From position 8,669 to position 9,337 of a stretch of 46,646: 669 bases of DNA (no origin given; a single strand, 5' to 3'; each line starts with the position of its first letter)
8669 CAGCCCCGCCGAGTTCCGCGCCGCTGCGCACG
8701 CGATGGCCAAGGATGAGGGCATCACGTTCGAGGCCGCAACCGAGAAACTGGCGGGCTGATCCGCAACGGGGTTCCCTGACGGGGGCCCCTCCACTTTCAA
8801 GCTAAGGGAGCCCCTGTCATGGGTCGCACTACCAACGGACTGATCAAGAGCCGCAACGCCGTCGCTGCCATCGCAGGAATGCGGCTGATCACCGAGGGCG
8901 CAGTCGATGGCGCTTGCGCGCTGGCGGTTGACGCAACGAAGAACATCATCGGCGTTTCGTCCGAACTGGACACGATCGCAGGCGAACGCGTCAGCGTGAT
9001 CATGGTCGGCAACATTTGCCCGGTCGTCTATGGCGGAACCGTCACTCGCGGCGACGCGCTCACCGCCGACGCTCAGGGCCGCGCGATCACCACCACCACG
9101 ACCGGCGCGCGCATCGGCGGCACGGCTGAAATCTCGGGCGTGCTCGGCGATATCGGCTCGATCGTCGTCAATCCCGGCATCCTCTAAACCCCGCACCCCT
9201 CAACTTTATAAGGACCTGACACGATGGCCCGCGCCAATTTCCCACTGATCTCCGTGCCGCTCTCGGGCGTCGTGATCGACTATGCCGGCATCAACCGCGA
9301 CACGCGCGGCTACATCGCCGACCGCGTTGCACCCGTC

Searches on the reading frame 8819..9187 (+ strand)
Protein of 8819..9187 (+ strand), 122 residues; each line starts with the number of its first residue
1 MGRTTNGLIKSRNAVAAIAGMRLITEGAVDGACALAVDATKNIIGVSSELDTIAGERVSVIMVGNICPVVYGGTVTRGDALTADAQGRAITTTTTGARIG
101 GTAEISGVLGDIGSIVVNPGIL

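Call 35: search_protein_families(library=pfam, max_evalue=0.01, proteins=[window:8819-9187:+])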
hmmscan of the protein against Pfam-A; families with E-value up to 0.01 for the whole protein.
window:8819-9187:+ (122 aa): 1 family
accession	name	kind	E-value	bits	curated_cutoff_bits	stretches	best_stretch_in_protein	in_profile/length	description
PF09956.15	Phage_cement_2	-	4.8e-07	30.5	24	1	32-102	20-88/103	Phage cement protein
